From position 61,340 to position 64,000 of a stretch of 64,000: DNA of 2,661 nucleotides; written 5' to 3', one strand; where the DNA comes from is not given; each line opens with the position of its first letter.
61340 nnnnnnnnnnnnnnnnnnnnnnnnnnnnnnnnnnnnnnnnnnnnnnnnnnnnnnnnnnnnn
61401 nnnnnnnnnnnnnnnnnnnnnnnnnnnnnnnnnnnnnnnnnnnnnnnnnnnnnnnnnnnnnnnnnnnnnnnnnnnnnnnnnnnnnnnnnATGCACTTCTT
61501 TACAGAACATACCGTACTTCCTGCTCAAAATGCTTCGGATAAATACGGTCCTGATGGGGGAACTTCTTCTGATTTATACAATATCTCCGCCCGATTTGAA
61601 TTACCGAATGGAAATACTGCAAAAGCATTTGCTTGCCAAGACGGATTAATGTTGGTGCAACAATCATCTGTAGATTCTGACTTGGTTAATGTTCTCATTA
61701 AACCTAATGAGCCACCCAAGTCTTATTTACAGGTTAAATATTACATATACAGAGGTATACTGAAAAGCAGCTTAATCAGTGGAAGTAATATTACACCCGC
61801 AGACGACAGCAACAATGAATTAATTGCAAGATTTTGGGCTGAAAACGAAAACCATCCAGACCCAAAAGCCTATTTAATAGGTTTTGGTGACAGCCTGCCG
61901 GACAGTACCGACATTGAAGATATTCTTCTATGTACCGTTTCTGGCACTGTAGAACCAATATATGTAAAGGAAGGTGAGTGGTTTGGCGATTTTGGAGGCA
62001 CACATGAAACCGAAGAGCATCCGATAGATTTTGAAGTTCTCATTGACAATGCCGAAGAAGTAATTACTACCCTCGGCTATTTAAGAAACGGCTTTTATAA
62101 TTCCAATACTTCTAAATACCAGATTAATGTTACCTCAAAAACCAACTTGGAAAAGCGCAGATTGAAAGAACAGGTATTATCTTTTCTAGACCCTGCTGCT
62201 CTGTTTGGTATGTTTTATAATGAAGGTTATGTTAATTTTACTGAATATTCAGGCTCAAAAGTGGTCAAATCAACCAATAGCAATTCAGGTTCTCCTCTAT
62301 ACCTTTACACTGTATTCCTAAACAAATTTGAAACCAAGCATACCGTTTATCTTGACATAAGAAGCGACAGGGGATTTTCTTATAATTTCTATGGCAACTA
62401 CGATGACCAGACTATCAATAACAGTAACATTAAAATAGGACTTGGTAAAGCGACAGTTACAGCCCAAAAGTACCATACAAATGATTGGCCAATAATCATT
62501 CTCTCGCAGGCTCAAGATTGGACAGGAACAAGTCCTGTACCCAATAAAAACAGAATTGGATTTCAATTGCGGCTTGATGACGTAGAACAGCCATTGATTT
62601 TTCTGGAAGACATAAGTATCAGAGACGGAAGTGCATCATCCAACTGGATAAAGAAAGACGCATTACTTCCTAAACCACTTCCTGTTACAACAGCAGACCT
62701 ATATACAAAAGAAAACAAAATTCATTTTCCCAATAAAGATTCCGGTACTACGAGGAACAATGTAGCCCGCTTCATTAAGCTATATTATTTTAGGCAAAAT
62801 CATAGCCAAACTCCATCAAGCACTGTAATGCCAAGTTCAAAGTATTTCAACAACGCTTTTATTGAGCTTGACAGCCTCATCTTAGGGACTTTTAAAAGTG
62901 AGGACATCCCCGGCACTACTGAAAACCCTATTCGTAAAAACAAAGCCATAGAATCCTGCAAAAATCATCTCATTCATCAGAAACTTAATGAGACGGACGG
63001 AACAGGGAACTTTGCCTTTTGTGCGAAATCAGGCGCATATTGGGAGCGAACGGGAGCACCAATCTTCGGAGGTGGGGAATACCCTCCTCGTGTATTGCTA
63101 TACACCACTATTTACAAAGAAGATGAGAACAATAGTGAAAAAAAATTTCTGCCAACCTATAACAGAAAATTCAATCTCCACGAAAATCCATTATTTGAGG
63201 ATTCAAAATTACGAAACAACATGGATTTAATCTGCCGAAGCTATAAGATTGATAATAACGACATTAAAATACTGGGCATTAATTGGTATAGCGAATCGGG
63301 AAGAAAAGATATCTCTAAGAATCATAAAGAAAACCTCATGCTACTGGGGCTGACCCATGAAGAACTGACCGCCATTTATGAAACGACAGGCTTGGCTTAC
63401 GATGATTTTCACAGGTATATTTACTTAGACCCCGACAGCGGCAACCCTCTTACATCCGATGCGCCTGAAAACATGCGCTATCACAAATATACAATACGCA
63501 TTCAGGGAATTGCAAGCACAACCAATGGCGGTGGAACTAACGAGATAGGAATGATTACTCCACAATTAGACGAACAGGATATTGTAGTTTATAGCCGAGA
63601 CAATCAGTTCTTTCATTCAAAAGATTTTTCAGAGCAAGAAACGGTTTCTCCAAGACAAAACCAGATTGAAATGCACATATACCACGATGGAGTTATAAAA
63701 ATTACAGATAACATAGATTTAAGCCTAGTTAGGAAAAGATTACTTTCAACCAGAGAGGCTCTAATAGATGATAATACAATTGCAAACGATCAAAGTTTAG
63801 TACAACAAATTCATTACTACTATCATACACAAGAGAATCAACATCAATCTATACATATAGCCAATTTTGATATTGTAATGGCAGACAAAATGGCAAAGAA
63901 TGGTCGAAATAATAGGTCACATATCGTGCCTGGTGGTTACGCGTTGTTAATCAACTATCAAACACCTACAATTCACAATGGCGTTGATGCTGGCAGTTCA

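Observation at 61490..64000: Large open-ended ORF missing from the ORF track, with no recognisable family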

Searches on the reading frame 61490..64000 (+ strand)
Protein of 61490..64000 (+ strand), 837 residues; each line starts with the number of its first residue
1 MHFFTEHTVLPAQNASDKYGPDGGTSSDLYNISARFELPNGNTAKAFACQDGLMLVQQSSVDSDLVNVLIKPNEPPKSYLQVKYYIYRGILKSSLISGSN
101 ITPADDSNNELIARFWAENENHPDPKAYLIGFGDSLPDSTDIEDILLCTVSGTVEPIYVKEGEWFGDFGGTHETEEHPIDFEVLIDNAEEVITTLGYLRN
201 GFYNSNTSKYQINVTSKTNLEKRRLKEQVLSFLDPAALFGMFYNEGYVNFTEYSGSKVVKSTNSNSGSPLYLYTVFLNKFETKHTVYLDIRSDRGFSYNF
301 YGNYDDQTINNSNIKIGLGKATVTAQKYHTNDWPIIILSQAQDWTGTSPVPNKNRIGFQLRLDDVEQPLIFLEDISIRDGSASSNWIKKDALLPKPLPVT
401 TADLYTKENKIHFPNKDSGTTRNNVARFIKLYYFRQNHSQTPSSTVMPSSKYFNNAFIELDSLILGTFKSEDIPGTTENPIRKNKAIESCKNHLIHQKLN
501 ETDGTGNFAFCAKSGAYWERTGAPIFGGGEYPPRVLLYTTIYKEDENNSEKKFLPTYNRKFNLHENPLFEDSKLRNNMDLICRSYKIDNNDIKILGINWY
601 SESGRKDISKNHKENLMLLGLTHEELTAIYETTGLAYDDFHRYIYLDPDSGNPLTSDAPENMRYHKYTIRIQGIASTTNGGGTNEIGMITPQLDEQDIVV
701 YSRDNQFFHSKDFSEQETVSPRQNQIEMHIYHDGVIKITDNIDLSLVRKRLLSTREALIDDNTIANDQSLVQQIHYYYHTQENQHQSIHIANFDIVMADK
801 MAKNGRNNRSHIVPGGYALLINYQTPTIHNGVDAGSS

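Call 4: search_protein_families(library=pfam, proteins=[window:61490-64000:+], max_evalue=1)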
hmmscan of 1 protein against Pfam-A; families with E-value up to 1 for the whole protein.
window:61490-64000:+ (837 aa): 0 families

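Call 6: search_protein_families(library=ncbifam, proteins=[window:61490-64000:+], max_evalue=1)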
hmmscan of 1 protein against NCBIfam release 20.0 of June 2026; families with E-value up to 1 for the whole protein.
window:61490-64000:+ (837 aa): 0 families
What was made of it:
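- On TANFOR polymorphic toxins (Bacteroidetes): The NCBIfam scan of the 837-aa product gave 0 families at E<=1 (call 6).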

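Call 7: find_homologous_proteins(query=window:61490-64000:+)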
Query window:61490-64000:+ (837 aa): 87 proteins with E <= 0.001 among 8000 candidates.
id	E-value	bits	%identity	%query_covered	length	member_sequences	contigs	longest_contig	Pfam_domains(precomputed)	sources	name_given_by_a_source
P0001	0.0e+0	1926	100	100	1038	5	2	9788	-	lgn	-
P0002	0.0e+0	1397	81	89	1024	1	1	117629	-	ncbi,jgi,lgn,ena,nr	ncbi:MAG: hypothetical protein M0R38_08220 [Bacteroidia bacterium]|nr:hypothetical protein [Bacteroi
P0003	4.0e-293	993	56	100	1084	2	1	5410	-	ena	-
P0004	3.9e-138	480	39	98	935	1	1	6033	-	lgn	-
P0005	1.1e-137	479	38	98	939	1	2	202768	-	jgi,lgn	jgi:hypothetical protein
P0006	4.6e-132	460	39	100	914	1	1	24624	-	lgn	-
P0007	4.4e-130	454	37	96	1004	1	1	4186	-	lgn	-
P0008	1.6e-129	452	37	100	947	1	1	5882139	-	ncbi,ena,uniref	ncbi:hypothetical protein [Ulvibacterium sp.]|uniref:hypothetical protein n=1 Tax=Ulvibacterium sp. 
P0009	2.2e-128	448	36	100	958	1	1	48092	-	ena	-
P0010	3.0e-127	444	38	100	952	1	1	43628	-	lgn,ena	-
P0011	3.1e-124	434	36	100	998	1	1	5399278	-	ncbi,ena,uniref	ncbi:hypothetical protein [Kordia sp.]|uniref:hypothetical protein n=1 Tax=Kordia sp. TaxID=1965332 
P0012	6.9e-123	430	37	100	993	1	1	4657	-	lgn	-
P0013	5.4e-115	404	36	99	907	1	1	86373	-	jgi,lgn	jgi:hypothetical protein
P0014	6.8e-113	397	36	100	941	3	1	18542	-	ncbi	-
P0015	2.4e-112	395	36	94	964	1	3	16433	-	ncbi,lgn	-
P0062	3.1e-53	200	28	86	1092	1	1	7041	PF27118.1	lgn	-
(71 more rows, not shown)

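Call 8: search_protein_families(library=padloc, proteins=[window:61490-64000:+], max_evalue=1)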
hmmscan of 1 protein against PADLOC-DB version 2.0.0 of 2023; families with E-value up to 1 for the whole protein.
window:61490-64000:+ (837 aa): 0 families
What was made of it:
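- On Known anti-phage defence systems: 0 families at E<=1 (call 8).
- No PADLOC hit (call 8).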

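Call 9: search_protein_families(library=phrogs, proteins=[window:61490-64000:+], max_evalue=1)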
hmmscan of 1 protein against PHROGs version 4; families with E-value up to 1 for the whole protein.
window:61490-64000:+ (837 aa): 0 families

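Call 11: find_encoding_contigs(protein=P0001, flank=10000, max_places=6)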
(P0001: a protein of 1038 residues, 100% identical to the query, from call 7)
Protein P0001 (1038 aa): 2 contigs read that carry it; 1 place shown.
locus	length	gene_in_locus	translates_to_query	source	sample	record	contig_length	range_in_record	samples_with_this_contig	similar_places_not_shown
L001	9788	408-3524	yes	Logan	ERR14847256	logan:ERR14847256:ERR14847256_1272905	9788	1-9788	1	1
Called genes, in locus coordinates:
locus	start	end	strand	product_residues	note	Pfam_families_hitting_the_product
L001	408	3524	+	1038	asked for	-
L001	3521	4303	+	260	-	-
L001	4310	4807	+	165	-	-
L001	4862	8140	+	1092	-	PF20248:DUF6603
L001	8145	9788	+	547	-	?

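Call 14: search_protein_families(library=pfam, proteins=[P0001, L001:3521-4303:+, L001:4310-4807:+, L001:4862-8140:+, L001:8145-9788:+], max_evalue=1)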
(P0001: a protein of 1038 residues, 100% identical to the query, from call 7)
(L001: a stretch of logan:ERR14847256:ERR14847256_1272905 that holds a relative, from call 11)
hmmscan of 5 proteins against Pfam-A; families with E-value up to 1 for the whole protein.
P0001 (1038 aa): 0 families

L001:3521-4303:+ (260 aa): 3 families
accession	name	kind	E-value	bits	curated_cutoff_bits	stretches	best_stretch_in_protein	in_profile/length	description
PF22819.2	TcaA_5th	-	0.02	15.7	23.6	1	210-259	66-114/115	TcaA protein NTF2-like domain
PF18310.7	DUF5605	-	0.092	13.2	25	1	194-234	12-54/73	Domain of unknown function (DUF5605)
PF01827.32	FTH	-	0.11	12.6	22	1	90-175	52-133/141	FTH domain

L001:4310-4807:+ (165 aa): 0 families

L001:4862-8140:+ (1092 aa): 2 families
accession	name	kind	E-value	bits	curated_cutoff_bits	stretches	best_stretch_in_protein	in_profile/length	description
PF20248.3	DUF6603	-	1e-101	341.5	27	1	372-942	5-501/502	Family of unknown function (DUF6603)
PF23843.2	DUF7210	-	0.18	11.9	27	1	921-943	6-28/38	Domain of unknown function (DUF7210)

L001:8145-9788:+ (547 aa): 0 families
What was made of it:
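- On Polymorphic toxin (generic definition): No Pfam or NCBIfam hit on the protein (calls 4, 6, 14).
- On LAS metallopeptidase (M15/M74/hedgehog type): No Pfam hit at E<=1 (call 14).
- On T9SS substrate: The C-terminus is the LAS domain and shows no Por_Secre_tail hit (call 14).
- No ATPase, NTPase or nuclease sensor domain was detected (calls 4, 14).
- Tried and rejected: Pfam, NCBIfam, PADLOC and PHROGs on the 837-aa product and on the full P0001: no hit at E<=1 (calls 4, 6, 8, 9, 14).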

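Call 15: search_solved_structures(query=P0001, max_evalue=10, show_alignments=2)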
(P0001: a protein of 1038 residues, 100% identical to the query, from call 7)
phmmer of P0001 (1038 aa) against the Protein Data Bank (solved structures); distinct sequences matched with E-value up to 10: 2.
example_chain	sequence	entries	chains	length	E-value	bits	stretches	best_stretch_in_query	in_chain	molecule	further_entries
5b3r_A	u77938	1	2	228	0.29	12.4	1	379-463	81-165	IMP-18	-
8h2m_A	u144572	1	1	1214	0.37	12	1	60-103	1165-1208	Tape tail measure protein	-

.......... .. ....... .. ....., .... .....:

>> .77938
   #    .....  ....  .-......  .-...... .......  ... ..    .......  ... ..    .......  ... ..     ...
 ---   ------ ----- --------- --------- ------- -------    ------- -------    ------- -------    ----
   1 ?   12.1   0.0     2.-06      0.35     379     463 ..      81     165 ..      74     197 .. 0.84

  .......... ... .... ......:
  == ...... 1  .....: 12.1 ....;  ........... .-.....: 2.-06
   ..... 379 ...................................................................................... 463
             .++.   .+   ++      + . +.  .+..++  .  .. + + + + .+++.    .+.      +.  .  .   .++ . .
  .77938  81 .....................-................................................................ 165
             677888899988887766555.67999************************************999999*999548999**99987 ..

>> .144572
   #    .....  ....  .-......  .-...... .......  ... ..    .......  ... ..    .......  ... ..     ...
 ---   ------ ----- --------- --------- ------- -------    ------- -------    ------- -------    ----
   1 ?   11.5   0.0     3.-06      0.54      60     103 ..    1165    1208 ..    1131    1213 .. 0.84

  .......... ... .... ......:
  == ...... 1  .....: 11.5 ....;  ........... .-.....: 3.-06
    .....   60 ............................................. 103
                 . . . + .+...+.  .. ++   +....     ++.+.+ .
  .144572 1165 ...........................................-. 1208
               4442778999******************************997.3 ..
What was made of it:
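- Tried and rejected: phmmer of P0001 against PDB sequences: only noise (call 15).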

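Call 17: find_encoding_contigs(protein=P0002, flank=10000, max_places=2)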
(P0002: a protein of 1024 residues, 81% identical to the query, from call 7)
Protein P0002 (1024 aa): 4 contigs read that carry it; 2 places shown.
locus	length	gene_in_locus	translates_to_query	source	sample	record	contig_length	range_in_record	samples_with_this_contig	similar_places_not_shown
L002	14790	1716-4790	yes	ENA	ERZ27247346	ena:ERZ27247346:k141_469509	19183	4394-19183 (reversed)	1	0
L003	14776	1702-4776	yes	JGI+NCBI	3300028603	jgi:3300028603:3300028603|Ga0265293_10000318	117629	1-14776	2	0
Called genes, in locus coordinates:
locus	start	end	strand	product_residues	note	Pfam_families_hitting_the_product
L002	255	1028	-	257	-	PF00239:Resolvase, PF07508:Recombinase (weak)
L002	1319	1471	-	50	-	-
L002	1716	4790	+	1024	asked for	-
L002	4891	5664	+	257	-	-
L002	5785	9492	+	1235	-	PF20248:DUF6603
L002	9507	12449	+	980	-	-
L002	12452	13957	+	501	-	PF01839:FG-GAP, PF13517:FG-GAP_3 (weak), PF01839:FG-GAP (weak), PF13517:FG-GAP_3 (weak), PF01839:FG-GAP, PF18962:Por_Secre_tail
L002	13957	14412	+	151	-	-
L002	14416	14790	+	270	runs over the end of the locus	PF01839:FG-GAP, PF13517:FG-GAP_3 (weak)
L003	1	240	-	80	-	?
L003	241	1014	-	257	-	PF00239:Resolvase, PF07508:Recombinase (weak)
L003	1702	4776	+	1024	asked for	-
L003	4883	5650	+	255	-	-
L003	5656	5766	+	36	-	-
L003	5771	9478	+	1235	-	PF20248:DUF6603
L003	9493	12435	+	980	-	-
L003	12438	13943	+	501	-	PF01839:FG-GAP, PF13517:FG-GAP_3 (weak), PF01839:FG-GAP (weak), PF13517:FG-GAP_3 (weak), PF01839:FG-GAP, PF18962:Por_Secre_tail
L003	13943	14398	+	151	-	-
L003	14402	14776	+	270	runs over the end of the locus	PF01839:FG-GAP, PF13517:FG-GAP_3 (weak)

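Call 18: find_encoding_contigs(protein=P0008, flank=10000, max_places=2)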
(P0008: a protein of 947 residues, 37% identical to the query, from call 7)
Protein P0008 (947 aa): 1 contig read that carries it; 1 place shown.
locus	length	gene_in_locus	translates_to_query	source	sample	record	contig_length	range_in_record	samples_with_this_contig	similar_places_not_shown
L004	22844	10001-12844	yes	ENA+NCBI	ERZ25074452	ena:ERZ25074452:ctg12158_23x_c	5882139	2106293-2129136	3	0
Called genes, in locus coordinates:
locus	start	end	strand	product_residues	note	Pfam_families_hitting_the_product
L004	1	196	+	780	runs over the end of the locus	PF07635:PSCyt1, PF07583:PSCyt2, PF07587:PSD1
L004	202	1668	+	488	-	PF07394:DUF1501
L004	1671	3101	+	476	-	PF07635:PSCyt1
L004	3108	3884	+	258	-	PF00106:adh_short, PF08659:KR, PF13561:adh_short_C2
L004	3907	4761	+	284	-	PF01557:FAA_hydrolase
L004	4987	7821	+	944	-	PF02837:Glyco_hydro_2_N, PF22666:Glyco_hydro_2_N2, PF00703:Glyco_hydro_2, PF02836:Glyco_hydro_2_C, PF16353:LacZ_4 (weak), PF02929:Bgal_small_N (faint)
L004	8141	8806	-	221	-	PF00072:Response_reg (weak)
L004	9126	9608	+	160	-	-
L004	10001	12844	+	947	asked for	-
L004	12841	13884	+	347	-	-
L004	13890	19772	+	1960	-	-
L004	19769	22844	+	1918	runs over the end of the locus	-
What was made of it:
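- On T6SS cargo effector: None on the protein (calls 4, 14) or among called neighbours with precomputed Pfam (calls 11, 17, 18).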

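Call 22: search_protein_families(library=pfam, alignment_id=A1, max_evalue=0.01)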
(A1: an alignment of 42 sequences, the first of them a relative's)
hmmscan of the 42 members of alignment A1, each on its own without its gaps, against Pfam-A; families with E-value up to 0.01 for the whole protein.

A. member 1, P0001 (1038 aa): 0 families

B. families by the number of members that match (of 42 scanned): 7 families
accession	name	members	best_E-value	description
PF07224.18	Chlorophyllase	8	6.6e-07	Chlorophyllase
PF03403.19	PAF-AH_p_II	5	2.3e-05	Platelet-activating factor acetylhydrolase, isoform II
PF01470.22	Peptidase_C15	3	4.7e-07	Pyroglutamyl peptidase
PF12146.15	Hydrolase_4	3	2.3e-05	Serine aminopeptidase, S33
PF11692.13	DUF3289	2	3.1e-11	Protein of unknown function (DUF3289)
PF00561.26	Abhydrolase_1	1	2.2e-05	alpha/beta hydrolase fold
PF11178.13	DUF2963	1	0.0049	Protein of unknown function (DUF2963)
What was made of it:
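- On Tc toxin TcC / Rhs toxins: No RHS or YD Pfam hits (calls 4, 14, 22).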

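Call 26: find_related_loci(query=A1, collection=genome_contigs, flank=10000)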
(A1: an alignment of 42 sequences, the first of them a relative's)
Query A1 (1038 aa) in genome_contigs; peptide patterns used: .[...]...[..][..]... (x = any residue, [..] = any of these).
56 stretches matched a pattern; 48 encode a relative of the query (tblastn E <= 1e-3); 48 distinct loci.
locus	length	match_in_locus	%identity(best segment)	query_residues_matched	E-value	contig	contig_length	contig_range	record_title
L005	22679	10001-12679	37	1-971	2e-164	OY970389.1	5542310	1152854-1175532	MAG: Pyrinomonadaceae bacterium isolate MFD09206.bin.c.1 genome assembly, chromosome: 1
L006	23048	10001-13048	35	1-1032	2e-156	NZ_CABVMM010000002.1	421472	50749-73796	Mesonia oceanica strain ISS653, whole genome shotgun sequence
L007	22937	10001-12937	34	1-1036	9e-154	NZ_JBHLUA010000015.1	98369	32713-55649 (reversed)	Mesonia maritima strain NCAIM B.02633 GCM70007121_19, whole genome shotgun sequence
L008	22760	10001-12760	35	1-1036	3e-151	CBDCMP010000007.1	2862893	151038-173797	MAG: Pelobium sp. isolate 5db1fc1e-21c4-45e4-8513-76137f709405 genome assembly, contig: contig_7, whole genome shotgun s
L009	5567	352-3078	34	1-996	3e-140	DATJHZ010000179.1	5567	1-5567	MAG TPA_asm: Cyclobacteriaceae bacterium isolate SMAG_U15525 k141_4471750, whole genome shotgun sequence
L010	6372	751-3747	33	1-1029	4e-136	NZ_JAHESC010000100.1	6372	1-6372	Dawidia soli strain PWU37 NODE_100_length_6372_cov_13.721366, whole genome shotgun sequence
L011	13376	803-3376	36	10-946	4e-129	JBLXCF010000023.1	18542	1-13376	MAG: Aequorivita sp. isolate ES14-01 S14maxbin_out.003RE.5K@23, whole genome shotgun sequence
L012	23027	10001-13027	35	1-1025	3e-158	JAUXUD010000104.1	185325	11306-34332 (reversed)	MAG: Bacteroidota bacterium isolate C13_metabat.bin.6 C13_k141_299470, whole genome shotgun sequence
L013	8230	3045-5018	33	1-720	5e-99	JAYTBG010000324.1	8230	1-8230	MAG: Chitinophagaceae bacterium isolate GFS_14139 GFS_14139_323, whole genome shotgun sequence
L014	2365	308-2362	34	1-708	6e-104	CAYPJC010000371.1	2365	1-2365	MAG TPA_asm: uncultured Flavobacteriales bacterium isolate binchicken_co53_42 genome assembly, contig: NODE_37949_length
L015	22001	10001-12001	33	1-717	1e-85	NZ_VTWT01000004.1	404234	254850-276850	Adhaeribacter soli strain MA2 NODE_4_length_404234_cov_164.904975, whole genome shotgun sequence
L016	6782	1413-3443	31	1-718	1e-82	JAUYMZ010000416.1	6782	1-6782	MAG: Bacteroidota bacterium isolate C3_concoct.bin.81 C3_k141_13666, whole genome shotgun sequence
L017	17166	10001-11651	37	20-752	4e-79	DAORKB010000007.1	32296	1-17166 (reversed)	MAG TPA_asm: Bacteroidia bacterium isolate AMR_MDS_5536 NODE_313_length_32296_cov_5.936913, whole genome shotgun sequenc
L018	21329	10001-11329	37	1-466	7e-78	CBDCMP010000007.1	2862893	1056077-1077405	MAG: Pelobium sp. isolate 5db1fc1e-21c4-45e4-8513-76137f709405 genome assembly, contig: contig_7, whole genome shotgun s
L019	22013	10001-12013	31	1-751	2e-74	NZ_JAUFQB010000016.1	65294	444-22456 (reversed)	Kaistella yonginensis strain CECT 7547 soapdenovo_K_105_16, whole genome shotgun sequence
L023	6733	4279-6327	31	1-714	2e-72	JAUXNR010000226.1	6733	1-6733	MAG: Flavobacterium sp. isolate C1_maxbin.026 C1_k141_36792, whole genome shotgun sequence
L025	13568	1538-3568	30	1-719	1e-65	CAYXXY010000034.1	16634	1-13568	MAG TPA_asm: uncultured Flavobacteriaceae bacterium isolate binchicken_co324_46 genome assembly, contig: NODE_1247_lengt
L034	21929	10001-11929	28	1-714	1e-51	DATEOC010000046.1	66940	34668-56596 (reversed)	MAG TPA_asm: Chloroflexia bacterium isolate SMAG_U8985 k141_383201, whole genome shotgun sequence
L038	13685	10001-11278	28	1-436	2e-34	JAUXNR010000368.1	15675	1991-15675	MAG: Flavobacterium sp. isolate C1_maxbin.026 C1_k141_11651, whole genome shotgun sequence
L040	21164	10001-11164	29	1-389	5e-30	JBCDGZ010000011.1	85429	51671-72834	MAG: Bacteroidota bacterium isolate P01_H01_bin.144 k141_914516_length_85429_cov_15.1949, whole genome shotgun sequence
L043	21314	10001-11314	27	1-436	2e-31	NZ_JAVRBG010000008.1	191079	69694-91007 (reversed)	Mesonia ostreae strain T-y2 8, whole genome shotgun sequence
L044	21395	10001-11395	27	10-482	2e-24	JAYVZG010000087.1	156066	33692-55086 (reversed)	MAG: Flavobacterium sp. isolate GL90_DN_metabat_18_sub GL90_DN_metabat_18_sub_86, whole genome shotgun sequence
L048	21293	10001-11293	24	1-436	4e-22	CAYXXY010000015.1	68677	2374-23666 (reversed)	MAG TPA_asm: uncultured Flavobacteriaceae bacterium isolate binchicken_co324_46 genome assembly, contig: NODE_183_length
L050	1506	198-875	29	209-436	3e-19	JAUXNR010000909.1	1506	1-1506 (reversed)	MAG: Flavobacterium sp. isolate C1_maxbin.026 C1_k141_114994, whole genome shotgun sequence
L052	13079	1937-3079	28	1-393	7e-18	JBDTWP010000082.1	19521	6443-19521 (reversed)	MAG: Ferruginibacter sp. isolate cluster3_bin.95 NODE_9935_length_19521_cov_6.461163, whole genome shotgun sequence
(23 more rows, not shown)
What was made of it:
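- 62348..62401 (+): Most conserved motif of the family, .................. (residues 287-304). Function unknown. The locus-finding tool used this stretch as its search pattern (call 26).
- Several paralogous loci of different tail type occur per genome, for example L008/L018, L025/L048 and L023/L038/L050 (call 26). There are also multiple divergent paralogues per genome (call 26).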
